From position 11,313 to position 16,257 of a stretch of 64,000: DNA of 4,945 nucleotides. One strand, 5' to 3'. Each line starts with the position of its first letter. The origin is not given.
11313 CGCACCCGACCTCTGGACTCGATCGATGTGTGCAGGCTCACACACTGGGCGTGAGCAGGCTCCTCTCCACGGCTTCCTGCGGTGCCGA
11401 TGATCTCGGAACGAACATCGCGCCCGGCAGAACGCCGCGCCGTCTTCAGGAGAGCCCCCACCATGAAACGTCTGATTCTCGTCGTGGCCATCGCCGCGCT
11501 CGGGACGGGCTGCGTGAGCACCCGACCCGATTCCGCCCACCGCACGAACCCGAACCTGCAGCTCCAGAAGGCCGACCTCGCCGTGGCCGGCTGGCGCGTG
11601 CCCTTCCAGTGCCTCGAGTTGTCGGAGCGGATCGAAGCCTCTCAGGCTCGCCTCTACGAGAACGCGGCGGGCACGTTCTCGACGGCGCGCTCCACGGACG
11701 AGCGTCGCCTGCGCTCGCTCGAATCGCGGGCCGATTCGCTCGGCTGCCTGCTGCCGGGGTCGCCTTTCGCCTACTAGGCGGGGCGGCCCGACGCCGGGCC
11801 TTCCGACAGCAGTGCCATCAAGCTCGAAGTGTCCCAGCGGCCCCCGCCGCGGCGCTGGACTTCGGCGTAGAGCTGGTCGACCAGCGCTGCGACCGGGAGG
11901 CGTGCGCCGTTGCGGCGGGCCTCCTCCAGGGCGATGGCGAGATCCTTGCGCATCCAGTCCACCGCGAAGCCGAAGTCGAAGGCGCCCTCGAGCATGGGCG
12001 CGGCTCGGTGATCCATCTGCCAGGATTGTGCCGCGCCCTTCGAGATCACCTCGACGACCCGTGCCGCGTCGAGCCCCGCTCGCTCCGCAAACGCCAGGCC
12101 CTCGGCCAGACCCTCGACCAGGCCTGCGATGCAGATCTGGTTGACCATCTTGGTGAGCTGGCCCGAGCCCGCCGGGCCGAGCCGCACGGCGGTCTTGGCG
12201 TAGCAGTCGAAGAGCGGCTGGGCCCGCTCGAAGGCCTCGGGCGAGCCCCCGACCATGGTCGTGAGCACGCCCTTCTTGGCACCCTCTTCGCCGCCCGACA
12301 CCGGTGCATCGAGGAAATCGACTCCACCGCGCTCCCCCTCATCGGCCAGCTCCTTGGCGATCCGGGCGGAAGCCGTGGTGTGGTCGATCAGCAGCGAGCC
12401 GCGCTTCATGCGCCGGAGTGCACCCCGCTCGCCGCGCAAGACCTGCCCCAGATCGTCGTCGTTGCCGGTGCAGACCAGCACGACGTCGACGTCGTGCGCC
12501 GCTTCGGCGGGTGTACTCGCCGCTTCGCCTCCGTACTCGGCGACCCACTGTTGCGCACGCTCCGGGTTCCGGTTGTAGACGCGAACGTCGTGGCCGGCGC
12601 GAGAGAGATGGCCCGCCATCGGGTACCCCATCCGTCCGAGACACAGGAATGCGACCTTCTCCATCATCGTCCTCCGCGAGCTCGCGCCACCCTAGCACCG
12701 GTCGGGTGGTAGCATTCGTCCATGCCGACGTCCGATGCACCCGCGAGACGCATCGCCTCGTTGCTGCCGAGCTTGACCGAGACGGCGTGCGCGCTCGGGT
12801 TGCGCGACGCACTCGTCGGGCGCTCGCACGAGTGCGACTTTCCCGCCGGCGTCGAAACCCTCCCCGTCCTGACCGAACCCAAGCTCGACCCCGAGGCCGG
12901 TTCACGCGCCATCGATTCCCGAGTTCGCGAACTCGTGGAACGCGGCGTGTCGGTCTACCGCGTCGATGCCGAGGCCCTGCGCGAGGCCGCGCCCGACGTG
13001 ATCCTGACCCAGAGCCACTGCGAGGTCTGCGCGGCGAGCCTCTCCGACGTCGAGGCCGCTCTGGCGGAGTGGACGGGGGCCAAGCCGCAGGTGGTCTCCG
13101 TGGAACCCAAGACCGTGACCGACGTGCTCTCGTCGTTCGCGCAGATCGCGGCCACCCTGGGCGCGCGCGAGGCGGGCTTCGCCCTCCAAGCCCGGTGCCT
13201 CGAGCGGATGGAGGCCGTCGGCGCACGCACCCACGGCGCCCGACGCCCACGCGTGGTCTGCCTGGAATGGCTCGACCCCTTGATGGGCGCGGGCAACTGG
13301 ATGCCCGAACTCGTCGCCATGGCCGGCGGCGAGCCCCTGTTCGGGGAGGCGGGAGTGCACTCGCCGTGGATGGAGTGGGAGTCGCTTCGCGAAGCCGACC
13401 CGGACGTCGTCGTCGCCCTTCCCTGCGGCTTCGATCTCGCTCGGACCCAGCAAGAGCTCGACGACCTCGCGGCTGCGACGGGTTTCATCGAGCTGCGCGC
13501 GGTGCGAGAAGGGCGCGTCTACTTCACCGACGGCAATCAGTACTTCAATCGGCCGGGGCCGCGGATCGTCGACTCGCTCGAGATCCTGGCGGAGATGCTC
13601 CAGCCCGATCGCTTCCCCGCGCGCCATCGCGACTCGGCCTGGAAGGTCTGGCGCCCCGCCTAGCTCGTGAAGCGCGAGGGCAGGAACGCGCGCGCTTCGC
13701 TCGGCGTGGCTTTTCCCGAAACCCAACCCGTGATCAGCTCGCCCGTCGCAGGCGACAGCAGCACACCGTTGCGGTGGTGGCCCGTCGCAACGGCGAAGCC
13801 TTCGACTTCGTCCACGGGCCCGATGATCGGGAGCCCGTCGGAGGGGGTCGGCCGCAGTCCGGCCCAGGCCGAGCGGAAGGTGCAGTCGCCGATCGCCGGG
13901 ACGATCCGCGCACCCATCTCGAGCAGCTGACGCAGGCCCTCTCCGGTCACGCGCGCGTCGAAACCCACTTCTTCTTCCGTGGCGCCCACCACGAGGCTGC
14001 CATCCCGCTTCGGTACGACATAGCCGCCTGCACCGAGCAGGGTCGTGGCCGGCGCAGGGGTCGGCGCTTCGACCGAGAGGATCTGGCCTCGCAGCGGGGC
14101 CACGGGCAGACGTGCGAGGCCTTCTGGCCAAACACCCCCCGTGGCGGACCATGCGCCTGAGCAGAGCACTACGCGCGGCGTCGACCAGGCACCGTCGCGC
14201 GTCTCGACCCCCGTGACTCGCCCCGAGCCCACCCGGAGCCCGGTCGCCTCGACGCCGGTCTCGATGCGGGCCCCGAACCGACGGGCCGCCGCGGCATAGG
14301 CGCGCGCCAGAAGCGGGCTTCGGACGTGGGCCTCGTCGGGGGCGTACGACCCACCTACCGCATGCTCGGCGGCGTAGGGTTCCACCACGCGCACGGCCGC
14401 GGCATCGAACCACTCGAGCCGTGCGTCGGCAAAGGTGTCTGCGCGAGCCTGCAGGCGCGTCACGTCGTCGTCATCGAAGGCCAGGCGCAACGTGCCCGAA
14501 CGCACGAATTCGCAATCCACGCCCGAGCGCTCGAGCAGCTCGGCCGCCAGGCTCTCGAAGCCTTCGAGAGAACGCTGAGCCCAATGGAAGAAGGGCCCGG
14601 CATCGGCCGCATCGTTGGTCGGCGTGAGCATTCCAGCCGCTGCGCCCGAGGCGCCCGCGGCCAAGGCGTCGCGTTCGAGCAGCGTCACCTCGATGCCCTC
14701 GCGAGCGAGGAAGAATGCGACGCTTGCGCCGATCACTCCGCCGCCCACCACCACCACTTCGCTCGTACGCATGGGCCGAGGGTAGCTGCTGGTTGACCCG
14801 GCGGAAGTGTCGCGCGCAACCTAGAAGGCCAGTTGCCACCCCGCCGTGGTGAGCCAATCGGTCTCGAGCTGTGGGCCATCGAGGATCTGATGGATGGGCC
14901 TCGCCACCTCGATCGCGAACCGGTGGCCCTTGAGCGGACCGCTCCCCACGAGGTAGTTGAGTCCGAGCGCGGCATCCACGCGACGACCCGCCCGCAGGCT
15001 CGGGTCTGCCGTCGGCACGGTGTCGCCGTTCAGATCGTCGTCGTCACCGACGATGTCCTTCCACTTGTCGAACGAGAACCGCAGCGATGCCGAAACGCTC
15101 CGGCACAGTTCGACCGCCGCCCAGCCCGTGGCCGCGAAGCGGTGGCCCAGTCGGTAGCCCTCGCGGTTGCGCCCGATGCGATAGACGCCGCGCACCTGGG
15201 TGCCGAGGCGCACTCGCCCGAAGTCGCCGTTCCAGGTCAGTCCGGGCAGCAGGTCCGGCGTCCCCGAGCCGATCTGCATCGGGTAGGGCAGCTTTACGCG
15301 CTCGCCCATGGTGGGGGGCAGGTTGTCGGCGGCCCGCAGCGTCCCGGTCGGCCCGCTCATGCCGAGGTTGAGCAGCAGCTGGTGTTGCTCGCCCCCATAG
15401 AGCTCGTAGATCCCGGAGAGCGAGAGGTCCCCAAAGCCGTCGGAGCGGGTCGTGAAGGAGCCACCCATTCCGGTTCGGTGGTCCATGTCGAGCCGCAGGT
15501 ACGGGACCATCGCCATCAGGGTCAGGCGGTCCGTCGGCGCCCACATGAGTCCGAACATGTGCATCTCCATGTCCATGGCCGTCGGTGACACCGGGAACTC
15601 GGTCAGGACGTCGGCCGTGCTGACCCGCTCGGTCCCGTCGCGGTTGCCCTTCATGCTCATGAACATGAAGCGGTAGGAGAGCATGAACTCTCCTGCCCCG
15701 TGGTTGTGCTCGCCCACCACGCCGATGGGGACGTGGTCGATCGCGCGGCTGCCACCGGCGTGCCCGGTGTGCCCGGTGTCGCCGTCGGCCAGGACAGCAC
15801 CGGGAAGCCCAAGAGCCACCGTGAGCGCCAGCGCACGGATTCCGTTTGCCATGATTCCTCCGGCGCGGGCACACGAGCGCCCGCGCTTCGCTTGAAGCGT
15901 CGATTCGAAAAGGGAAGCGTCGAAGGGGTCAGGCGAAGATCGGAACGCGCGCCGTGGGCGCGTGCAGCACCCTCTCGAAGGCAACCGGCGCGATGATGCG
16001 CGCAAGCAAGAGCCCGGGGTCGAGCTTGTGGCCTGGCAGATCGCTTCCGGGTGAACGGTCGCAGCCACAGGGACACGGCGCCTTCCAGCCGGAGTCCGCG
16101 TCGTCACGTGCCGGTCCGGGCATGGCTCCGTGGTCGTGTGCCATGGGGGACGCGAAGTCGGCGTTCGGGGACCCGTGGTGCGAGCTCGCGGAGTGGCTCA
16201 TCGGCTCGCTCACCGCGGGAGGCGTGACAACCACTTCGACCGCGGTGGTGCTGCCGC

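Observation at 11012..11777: Tandem small lipoproteins sharing an apparently undescribed Cys-x44/45-Cys module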

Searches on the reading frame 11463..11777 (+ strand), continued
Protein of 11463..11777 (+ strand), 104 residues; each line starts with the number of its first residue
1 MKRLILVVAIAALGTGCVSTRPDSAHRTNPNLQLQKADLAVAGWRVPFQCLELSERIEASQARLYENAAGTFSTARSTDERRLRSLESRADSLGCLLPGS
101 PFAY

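Call 69: list_cluster_members(proteins=[P0036, P0032, P0007, P0020, P0056])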
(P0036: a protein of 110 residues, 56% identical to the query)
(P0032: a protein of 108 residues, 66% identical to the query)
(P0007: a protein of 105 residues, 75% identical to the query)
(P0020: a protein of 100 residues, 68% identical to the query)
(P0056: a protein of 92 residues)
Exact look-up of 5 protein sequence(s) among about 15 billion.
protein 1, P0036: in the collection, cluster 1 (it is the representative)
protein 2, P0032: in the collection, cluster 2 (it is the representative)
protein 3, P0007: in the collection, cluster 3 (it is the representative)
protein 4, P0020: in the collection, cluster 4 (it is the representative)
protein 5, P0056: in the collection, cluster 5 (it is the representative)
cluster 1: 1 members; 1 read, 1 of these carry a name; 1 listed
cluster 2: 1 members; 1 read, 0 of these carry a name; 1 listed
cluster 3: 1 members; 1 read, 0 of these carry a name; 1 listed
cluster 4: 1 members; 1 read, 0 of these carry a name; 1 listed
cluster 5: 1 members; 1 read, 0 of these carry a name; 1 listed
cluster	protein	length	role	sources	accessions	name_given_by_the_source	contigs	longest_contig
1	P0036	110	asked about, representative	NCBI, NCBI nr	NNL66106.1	MAG: hypothetical protein HKP30_07690 [Myxococcales bacterium] | hypothetical protein [Myxococcales bacterium]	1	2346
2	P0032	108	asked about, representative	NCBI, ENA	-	-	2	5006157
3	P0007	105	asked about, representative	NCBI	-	-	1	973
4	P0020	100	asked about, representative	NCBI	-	-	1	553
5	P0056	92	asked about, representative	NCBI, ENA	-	-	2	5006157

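Call 71: find_encoding_contigs(protein=P0059, flank=6000, max_places=2)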
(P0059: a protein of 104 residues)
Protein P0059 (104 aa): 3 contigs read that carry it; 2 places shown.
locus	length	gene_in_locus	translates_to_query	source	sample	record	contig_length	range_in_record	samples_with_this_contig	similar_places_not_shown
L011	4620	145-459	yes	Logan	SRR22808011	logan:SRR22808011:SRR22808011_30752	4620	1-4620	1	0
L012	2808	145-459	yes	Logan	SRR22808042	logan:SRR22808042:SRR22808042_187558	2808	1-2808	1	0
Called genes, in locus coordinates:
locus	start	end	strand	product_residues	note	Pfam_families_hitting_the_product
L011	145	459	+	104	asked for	-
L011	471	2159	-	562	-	PF18158:AidB_N, PF02770:Acyl-CoA_dh_M, PF00441:Acyl-CoA_dh_1, PF08028:Acyl-CoA_dh_2, PF22924:ACOX_C_alpha1 (weak), PF22217:ACDH-11_C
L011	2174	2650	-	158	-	PF01243:PNPOx_N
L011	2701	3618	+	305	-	PF01497:Peripla_BP_2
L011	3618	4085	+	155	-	PF14907:NTP_transf_5 (weak)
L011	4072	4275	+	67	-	-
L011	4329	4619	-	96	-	?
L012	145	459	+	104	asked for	-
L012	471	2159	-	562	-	PF18158:AidB_N, PF02770:Acyl-CoA_dh_M, PF00441:Acyl-CoA_dh_1, PF08028:Acyl-CoA_dh_2, PF22924:ACOX_C_alpha1 (weak), PF22217:ACDH-11_C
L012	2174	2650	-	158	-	PF01243:PNPOx_N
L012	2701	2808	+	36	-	?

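Call 72: find_encoding_contigs(protein=P0055, flank=6000, max_places=2)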
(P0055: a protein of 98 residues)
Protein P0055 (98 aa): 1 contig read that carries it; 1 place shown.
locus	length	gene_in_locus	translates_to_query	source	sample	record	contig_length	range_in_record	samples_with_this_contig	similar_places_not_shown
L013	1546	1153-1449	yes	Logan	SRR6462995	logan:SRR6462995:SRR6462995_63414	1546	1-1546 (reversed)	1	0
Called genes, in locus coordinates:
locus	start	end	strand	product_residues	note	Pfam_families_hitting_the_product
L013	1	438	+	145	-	?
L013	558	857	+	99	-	-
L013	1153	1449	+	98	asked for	-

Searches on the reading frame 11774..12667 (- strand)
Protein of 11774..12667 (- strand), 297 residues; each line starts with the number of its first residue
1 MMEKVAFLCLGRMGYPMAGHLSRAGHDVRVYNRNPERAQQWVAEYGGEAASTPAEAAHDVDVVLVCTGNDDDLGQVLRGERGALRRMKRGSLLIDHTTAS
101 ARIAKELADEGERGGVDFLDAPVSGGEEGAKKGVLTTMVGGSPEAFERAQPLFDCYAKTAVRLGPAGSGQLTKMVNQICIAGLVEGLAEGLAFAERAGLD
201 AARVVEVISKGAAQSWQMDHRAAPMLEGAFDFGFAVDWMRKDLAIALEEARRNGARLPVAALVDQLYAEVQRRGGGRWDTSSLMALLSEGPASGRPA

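Call 44: search_protein_families(library=pfam, proteins=[window:11774-12667:-])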
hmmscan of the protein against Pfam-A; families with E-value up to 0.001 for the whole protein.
window:11774-12667:- (297 aa): 5 families
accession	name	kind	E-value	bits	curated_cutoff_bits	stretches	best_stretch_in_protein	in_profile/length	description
PF03446.21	NAD_binding_2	-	4.9e-48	163.6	21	1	4-161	1-157/161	NAD binding domain of 6-phosphogluconate dehydrogenase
PF14833.11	NAD_binding_11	-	1.8e-35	122.3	30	1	167-286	1-121/122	NAD-binding of NADP-dependent 3-hydroxyisobutyrate dehydrogenase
PF03807.23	F420_oxidored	-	3.3e-11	44.1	21.6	1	4-68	1-68/94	NADP oxidoreductase coenzyme F420-dependent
PF01488.26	Shikimate_DH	-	5.2e-06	27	24.3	1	3-95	13-110/138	Shikimate / quinate 5-dehydrogenase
PF02826.25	2-Hacid_dh_C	-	0.00024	21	25.1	1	4-96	38-126/178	D-isomer specific 2-hydroxyacid dehydrogenase, NAD binding domain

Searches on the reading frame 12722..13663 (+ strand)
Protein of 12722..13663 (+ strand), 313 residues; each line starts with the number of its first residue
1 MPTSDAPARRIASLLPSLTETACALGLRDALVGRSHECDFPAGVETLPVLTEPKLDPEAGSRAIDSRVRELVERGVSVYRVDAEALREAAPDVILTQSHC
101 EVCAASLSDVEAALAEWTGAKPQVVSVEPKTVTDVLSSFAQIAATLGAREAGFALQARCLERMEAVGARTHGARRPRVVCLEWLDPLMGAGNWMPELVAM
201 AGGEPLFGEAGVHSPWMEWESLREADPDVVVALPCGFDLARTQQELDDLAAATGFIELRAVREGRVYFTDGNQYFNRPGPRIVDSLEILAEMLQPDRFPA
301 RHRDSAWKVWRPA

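Call 44: search_protein_families(library=pfam, proteins=[window:12722-13663:+])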
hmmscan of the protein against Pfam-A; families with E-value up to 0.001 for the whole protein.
window:12722-13663:+ (313 aa): 1 family
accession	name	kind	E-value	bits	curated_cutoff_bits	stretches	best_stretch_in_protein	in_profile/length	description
PF01497.23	Peripla_BP_2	-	1.2e-18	67.8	27.5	1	11-271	1-233/235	Periplasmic binding protein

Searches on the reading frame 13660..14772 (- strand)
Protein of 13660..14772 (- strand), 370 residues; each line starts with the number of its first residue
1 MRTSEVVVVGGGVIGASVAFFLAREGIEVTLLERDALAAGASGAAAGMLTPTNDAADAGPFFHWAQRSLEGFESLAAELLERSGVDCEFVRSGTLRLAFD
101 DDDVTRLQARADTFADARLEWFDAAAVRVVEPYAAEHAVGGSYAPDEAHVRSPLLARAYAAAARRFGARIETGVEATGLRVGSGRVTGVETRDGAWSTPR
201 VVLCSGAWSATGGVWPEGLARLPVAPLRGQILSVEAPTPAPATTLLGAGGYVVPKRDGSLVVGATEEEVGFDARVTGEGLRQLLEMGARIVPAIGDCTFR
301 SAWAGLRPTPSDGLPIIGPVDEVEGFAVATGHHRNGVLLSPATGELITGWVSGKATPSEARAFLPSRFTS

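Call 44: search_protein_families(library=pfam, proteins=[window:13660-14772:-])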
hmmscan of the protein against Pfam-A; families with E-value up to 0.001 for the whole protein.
window:13660-14772:- (370 aa): 6 families
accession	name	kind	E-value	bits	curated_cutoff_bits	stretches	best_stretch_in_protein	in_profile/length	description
PF01266.30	DAO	-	8.8e-79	266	27.9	1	6-348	2-351/353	FAD dependent oxidoreductase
PF07992.20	Pyr_redox_2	-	7.4e-06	26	26.1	1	5-35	144-174/291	Pyridine nucleotide-disulphide oxidoreductase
PF13450.12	NAD_binding_8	-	1e-05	26.1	21.9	1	8-40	1-33/68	NAD(P)-binding Rossmann-like domain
PF01494.25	FAD_binding_3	-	2e-05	24.4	22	1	4-40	2-38/349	FAD binding domain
PF00070.33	Pyr_redox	-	2.6e-05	25.1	22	1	6-35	2-31/82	Pyridine nucleotide-disulphide oxidoreductase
PF02737.24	3HCDH_N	-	0.00018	21.9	22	1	6-39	2-35/180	3-hydroxyacyl-CoA dehydrogenase, NAD binding domain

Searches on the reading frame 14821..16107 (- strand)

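Call 44: search_protein_families(library=pfam, proteins=[window:14821-16107:-])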
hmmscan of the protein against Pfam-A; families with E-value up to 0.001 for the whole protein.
window:14821-16107:- (428 aa): 1 family
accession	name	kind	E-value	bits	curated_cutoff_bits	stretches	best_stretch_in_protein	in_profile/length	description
PF13557.12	Phenol_MetA_deg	-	8.9e-05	23.1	22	1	188-262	34-109/242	Putative MetA-pathway of phenol degradation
